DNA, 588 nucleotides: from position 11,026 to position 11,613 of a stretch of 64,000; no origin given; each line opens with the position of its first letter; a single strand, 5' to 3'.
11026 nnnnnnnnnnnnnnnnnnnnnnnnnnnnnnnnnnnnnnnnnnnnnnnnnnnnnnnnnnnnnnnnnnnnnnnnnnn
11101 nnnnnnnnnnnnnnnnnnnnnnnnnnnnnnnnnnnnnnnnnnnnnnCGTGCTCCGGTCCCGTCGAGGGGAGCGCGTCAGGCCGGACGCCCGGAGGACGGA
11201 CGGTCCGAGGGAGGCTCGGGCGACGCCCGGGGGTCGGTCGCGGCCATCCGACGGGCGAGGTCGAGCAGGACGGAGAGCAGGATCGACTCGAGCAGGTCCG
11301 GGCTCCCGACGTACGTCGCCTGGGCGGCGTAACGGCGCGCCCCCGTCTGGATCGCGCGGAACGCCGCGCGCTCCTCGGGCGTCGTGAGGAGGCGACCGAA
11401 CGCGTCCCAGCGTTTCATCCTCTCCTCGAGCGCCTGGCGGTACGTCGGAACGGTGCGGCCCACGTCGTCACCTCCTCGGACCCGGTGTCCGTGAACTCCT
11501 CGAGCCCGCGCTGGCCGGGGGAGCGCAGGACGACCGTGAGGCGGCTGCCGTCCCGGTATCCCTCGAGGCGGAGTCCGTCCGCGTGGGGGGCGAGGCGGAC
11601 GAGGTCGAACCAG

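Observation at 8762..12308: Degenerate-exonuclease PolB chained to a Walker-A-less RecA-fold protein and an 80-aa protein: candidate archaeal 'mutasome-like' cassette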

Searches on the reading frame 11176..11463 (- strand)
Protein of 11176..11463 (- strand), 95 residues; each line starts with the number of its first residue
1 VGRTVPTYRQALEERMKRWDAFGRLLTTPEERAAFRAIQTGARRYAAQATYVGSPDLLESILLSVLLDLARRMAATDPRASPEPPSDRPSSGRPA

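Call 3: search_protein_families(library=pfam, proteins=[window:11176-11418:-], max_evalue=0.1)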
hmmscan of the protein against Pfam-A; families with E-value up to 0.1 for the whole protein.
window:11176-11418:- (80 aa): 0 families

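Call 4: search_protein_families(library=ncbifam, proteins=[window:11176-11418:-], max_evalue=0.1)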
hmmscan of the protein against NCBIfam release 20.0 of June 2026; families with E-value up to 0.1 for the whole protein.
window:11176-11418:- (80 aa): 0 families

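Call 16: find_homologous_proteins(query=window:11176-11463:-, max_evalue=0.001)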
Query window:11176-11463:- (95 aa): 257 proteins with E <= 0.001 among 269 candidates; the best 120 are listed.
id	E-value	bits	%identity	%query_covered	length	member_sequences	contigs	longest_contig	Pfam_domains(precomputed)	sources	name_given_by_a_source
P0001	2.0e-40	155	89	86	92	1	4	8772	PF26485.1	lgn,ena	-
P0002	5.1e-37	144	90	82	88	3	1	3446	PF26485.1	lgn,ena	-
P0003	6.9e-37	143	79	94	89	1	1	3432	PF26485.1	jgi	jgi:hypothetical protein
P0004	1.3e-36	143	90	77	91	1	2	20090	PF26485.1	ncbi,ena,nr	ncbi:MAG TPA: hypothetical protein VLX64_02745 [Thermoplasmata archaeon]|nr:hypothetical protein [Th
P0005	1.3e-36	143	78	97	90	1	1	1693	PF26485.1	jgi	-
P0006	4.2e-36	141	78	97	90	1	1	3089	PF26485.1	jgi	jgi:hypothetical protein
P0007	9.1e-36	140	92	77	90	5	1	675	PF26485.1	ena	-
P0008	1.2e-35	140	80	93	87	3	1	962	PF26485.1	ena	-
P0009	1.7e-35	139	79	92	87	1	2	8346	PF26485.1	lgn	-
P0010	3.4e-35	138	90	77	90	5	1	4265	PF26485.1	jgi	jgi:hypothetical protein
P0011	4.5e-35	138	79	92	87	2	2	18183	PF26485.1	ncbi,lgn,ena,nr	ncbi:MAG TPA: hypothetical protein VFG07_09785 [Thermoplasmata archaeon]|nr:hypothetical protein [Th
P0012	4.7e-35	138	75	100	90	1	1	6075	PF26485.1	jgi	jgi:hypothetical protein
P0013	6.2e-35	137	83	86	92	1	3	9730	PF26485.1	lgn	-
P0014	6.5e-35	137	89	79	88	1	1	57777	PF26485.1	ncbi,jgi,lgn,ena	-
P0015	6.8e-35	137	86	81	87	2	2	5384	PF26485.1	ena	-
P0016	9.8e-35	137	86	78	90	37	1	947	PF26485.1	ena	-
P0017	1.0e-34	137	75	93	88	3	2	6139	PF26485.1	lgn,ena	-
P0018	1.5e-34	136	82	86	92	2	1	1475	PF26485.1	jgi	-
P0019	1.9e-34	136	81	86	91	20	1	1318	PF26485.1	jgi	-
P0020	2.0e-34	136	79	84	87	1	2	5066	PF26485.1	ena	-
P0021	2.0e-34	136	75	96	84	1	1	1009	PF26485.1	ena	-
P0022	2.1e-34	136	86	78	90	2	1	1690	PF26485.1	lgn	-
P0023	2.2e-34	136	80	89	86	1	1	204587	PF26485.1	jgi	jgi:hypothetical protein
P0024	2.3e-34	135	83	84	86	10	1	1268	PF26485.1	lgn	-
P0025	2.5e-34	135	88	79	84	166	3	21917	PF26485.1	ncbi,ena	-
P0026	2.7e-34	135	78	94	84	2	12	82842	PF26485.1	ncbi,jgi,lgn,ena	jgi:hypothetical protein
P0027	2.7e-34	135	82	82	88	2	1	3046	PF26485.1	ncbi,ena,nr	ncbi:MAG TPA: hypothetical protein VN180_12535 [Acidimicrobiia bacterium]|nr:hypothetical protein [A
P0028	3.0e-34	135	76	94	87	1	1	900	PF26485.1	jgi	-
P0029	3.1e-34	135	74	94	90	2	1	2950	PF26485.1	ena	-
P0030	4.2e-34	135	84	81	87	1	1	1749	PF26485.1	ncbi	-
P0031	5.8e-34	134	88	77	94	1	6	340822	PF26485.1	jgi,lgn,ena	jgi:hypothetical protein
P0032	6.2e-34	134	79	86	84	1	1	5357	PF26485.1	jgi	jgi:hypothetical protein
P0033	6.4e-34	134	80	86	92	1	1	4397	PF26485.1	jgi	jgi:hypothetical protein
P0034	6.4e-34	134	75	93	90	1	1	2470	PF26485.1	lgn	-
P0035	6.5e-34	134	89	77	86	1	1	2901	PF26485.1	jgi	jgi:hypothetical protein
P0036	6.7e-34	134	80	86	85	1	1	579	PF26485.1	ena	-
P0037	7.4e-34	134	87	58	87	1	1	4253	PF26485.1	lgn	-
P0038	7.9e-34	134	83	82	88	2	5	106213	PF26485.1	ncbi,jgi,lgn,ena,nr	ncbi:MAG: hypothetical protein L3K01_00250 [Thermoplasmata archaeon]|jgi:hypothetical protein|nr:hyp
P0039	8.8e-34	134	80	86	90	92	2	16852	PF26485.1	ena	-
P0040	9.9e-34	133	77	91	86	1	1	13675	PF26485.1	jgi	jgi:hypothetical protein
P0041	1.0e-33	133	75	94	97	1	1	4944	PF26485.1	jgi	jgi:hypothetical protein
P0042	1.3e-33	133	77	94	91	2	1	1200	PF26485.1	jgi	jgi:hypothetical protein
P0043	1.3e-33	133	85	77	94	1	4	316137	PF26485.1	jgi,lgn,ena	jgi:hypothetical protein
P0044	1.4e-33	133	72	100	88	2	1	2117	PF26485.1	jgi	-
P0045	1.5e-33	133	89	77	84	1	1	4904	PF26485.1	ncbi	-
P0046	1.5e-33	133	79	88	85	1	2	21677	PF26485.1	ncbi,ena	-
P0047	1.8e-33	133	89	76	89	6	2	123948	PF26485.1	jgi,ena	jgi:hypothetical protein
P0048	1.9e-33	133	85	79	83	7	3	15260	PF26485.1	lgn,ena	-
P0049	2.0e-33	132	86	77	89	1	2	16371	PF26485.1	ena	-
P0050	2.1e-33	132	85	79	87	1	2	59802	PF26485.1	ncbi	-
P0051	2.3e-33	132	79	82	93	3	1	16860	PF26485.1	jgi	jgi:hypothetical protein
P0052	2.5e-33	132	88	77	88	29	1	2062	PF26485.1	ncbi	-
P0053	2.6e-33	132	82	82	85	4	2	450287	PF26485.1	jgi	-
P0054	2.7e-33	132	88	77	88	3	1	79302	PF26485.1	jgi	jgi:hypothetical protein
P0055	2.7e-33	132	85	79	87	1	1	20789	PF26485.1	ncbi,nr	ncbi:MAG TPA: hypothetical protein VEY07_08350 [Thermoplasmata archaeon]|nr:hypothetical protein [Th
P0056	3.6e-33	132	80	85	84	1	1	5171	PF26485.1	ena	-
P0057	3.6e-33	132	82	82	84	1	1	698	PF26485.1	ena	-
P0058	3.8e-33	132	84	80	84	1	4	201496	PF26485.1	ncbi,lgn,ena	-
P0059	3.8e-33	132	88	59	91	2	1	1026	PF26485.1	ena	-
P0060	3.8e-33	132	78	86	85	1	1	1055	PF26485.1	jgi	-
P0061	4.2e-33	131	86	77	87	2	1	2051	PF26485.1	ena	-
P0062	4.6e-33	131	77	93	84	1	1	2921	PF26485.1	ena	-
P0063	4.6e-33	131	77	92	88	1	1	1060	PF26485.1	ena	-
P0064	4.8e-33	131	88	59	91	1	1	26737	PF26485.1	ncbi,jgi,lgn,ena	-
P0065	5.9e-33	131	80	85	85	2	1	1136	PF26485.1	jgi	-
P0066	6.0e-33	131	79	86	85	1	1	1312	PF26485.1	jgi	jgi:hypothetical protein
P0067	6.3e-33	131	77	86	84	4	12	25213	PF26485.1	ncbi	-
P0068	6.4e-33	131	83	82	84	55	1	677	PF26485.1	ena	-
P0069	6.5e-33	131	84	80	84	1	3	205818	PF26485.1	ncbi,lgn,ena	-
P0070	6.6e-33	131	87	79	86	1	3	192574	PF26485.1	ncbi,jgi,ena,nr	ncbi:MAG TPA: hypothetical protein VMG99_07200 [Thermoplasmata archaeon]|jgi:hypothetical protein|nr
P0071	7.0e-33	131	84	79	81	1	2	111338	PF26485.1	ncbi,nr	ncbi:MAG: hypothetical protein L3K09_00465 [Thermoplasmata archaeon]|nr:hypothetical protein [Thermo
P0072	7.1e-33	131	86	77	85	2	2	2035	PF26485.1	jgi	jgi:hypothetical protein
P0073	7.4e-33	131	82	81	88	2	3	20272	PF26485.1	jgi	-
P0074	7.4e-33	131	77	93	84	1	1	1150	PF26485.1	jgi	jgi:hypothetical protein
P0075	9.0e-33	130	73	97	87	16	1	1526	PF26485.1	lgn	-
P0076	9.1e-33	130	86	77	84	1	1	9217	PF26485.1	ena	-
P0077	1.0e-32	130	82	72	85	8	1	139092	PF26485.1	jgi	jgi:hypothetical protein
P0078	1.0e-32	130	82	82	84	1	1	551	PF26485.1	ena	-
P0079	1.1e-32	130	78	86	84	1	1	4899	PF26485.1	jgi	jgi:hypothetical protein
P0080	1.2e-32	130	78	86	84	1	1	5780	PF26485.1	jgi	jgi:hypothetical protein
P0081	1.2e-32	130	82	82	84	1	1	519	PF26485.1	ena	-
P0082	1.2e-32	130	81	82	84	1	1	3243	PF26485.1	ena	-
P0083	1.2e-32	130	81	84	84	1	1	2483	PF26485.1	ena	-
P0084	1.3e-32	130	85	77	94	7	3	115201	PF26485.1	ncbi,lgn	-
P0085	1.3e-32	130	74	97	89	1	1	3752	PF26485.1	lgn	-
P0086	1.4e-32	130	85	77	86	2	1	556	PF26485.1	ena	-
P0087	1.4e-32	130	80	86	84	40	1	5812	PF26485.1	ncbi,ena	-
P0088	1.5e-32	130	77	93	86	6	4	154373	PF26485.1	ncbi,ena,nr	ncbi:MAG TPA: hypothetical protein VMG99_08200 [Thermoplasmata archaeon]|nr:hypothetical protein [Th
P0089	1.6e-32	130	84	79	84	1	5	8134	PF26485.1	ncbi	-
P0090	1.6e-32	130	78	86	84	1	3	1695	PF26485.1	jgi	jgi:hypothetical protein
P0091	1.7e-32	129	76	93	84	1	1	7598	PF26485.1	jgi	jgi:hypothetical protein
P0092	1.7e-32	129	85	77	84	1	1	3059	PF26485.1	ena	-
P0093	1.8e-32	129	74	94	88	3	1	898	PF26485.1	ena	-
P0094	2.0e-32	129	78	86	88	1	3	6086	PF26485.1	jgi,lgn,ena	jgi:hypothetical protein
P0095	2.1e-32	129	85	77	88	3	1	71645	PF26485.1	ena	-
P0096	2.1e-32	129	85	58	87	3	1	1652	PF26485.1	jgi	jgi:hypothetical protein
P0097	2.1e-32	129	72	100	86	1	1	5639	PF26485.1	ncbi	-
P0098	2.1e-32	129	85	77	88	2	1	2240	PF26485.1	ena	-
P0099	2.2e-32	129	85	77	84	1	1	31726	PF26485.1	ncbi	-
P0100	2.4e-32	129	76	93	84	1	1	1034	PF26485.1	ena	-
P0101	2.8e-32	129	86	59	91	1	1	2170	PF26485.1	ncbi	-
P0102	2.8e-32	129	79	82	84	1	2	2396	PF26485.1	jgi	-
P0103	3.1e-32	129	75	93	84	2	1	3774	PF26485.1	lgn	-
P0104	3.2e-32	129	77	86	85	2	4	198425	PF26485.1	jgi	-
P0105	3.3e-32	129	85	58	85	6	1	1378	PF26485.1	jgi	jgi:hypothetical protein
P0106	3.3e-32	129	76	95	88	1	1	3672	PF26485.1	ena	-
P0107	3.4e-32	129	78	85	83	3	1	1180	PF26485.1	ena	-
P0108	3.7e-32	128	79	82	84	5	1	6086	PF26485.1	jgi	-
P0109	3.7e-32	128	85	77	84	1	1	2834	PF26485.1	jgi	jgi:hypothetical protein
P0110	3.7e-32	128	80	84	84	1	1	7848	PF26485.1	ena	-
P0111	3.8e-32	128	76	93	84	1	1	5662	PF26485.1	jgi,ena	-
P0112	3.8e-32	128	74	93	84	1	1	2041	PF26485.1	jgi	jgi:hypothetical protein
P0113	3.8e-32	128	82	82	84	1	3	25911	PF26485.1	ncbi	-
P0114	4.0e-32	128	89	59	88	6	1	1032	PF26485.1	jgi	jgi:hypothetical protein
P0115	4.0e-32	128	77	88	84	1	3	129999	PF26485.1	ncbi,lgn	-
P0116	4.1e-32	128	86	77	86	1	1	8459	PF26485.1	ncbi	-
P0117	4.4e-32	128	79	82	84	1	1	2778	PF26485.1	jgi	jgi:hypothetical protein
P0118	4.5e-32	128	75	94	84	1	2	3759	PF26485.1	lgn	-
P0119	4.7e-32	128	79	82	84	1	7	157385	PF26485.1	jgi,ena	jgi:hypothetical protein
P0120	4.8e-32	128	76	86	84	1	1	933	PF26485.1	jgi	jgi:hypothetical protein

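Call 17: search_protein_families(library=pfam, proteins=[window:11176-11463:-, window:11176-11418:-], max_evalue=1)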
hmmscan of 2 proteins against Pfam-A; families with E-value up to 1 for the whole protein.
window:11176-11463:- (95 aa): 0 families

window:11176-11418:- (80 aa): 0 families

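Call 22: find_related_loci(query=A1, collection=genome_contigs, flank=6000)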
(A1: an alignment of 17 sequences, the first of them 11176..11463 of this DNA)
Query A1 (95 aa) in genome_contigs; peptide patterns used: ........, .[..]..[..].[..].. (x = any residue, [..] = any of these).
454 stretches matched a pattern; 140 encode a relative of the query (tblastn E <= 1e-3); the best 80 are kept; 80 distinct loci.
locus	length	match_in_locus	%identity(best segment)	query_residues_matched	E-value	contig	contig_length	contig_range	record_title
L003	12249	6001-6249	84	1-82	2e-40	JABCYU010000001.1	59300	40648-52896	MAG: Methanobacteriota archaeon isolate Inc-BW-H-2-M_MAG52 Ga0210384_10000510, whole genome shotgun sequence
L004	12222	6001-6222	91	1-74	4e-40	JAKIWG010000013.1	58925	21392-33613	MAG: Thermoplasmata archaeon isolate AcS5-116 NODE_1340_length_58925_cov_10.007729, whole genome shotgun sequence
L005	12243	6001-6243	81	1-81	5e-40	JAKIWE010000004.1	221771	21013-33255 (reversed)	MAG: Thermoplasmata archaeon isolate AcS5-107 NODE_61_length_221771_cov_24.009647, whole genome shotgun sequence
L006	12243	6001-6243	84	1-82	8e-40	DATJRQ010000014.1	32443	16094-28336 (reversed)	MAG TPA_asm: Thermoplasmata archaeon isolate SMAG_U14971 k141_1680514, whole genome shotgun sequence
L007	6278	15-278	77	1-90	1e-39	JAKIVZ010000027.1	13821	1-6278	MAG: Candidatus Lutacidiplasma silvani isolate AcS3-62 NODE_7075_length_13821_cov_14.388130, whole genome shotgun sequen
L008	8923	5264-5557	72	1-93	3e-39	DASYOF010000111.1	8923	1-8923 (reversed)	MAG TPA_asm: Thermoplasmata archaeon isolate SMAG_U4422 k141_1917037, whole genome shotgun sequence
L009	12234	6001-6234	83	1-78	2e-39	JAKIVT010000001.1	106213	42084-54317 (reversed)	MAG: Thermoplasmata archaeon isolate AcS13-54 AcS13-54_1, whole genome shotgun sequence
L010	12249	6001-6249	81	1-86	3e-39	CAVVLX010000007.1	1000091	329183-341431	MAG: uncultured Thermoplasmata archaeon isolate MFD09222.bin.2.58 genome assembly, contig: contig_64922, whole genome sh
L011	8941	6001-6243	84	1-82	2e-39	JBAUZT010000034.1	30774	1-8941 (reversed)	MAG: Thermoplasmata archaeon isolate MFD09265_ilm_asm_bin59 k127_47569, whole genome shotgun sequence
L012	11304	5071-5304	83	1-78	2e-39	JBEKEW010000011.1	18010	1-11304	MAG: Thermoplasmata archaeon isolate SPRUCE 215 SPRUCE_215_11, whole genome shotgun sequence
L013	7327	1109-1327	88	1-73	5e-39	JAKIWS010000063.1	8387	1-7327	MAG: Thermoplasmata archaeon isolate SubAcS15-120 SubAcS15-120_63, whole genome shotgun sequence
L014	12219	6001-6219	88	1-73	1e-38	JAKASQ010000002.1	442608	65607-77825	MAG: Thermoplasmata archaeon isolate YP1.bin63 NODE_16_length_442608_cov_59.574630, whole genome shotgun sequence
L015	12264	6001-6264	78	1-90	7e-39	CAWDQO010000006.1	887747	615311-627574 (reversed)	MAG: uncultured Thermoplasmata archaeon isolate MFD03399.bin.2.1 genome assembly, contig: contig_6199, whole genome shot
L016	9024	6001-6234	85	1-78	8e-39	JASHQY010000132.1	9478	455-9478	MAG: Thermoplasmata archaeon isolate JOPF087 JOPF_N102_contig_56546, whole genome shotgun sequence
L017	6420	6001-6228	84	3-78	1e-38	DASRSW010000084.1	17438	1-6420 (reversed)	MAG TPA_asm: Thermoplasmata archaeon isolate SMAG_U6346 k141_429673, whole genome shotgun sequence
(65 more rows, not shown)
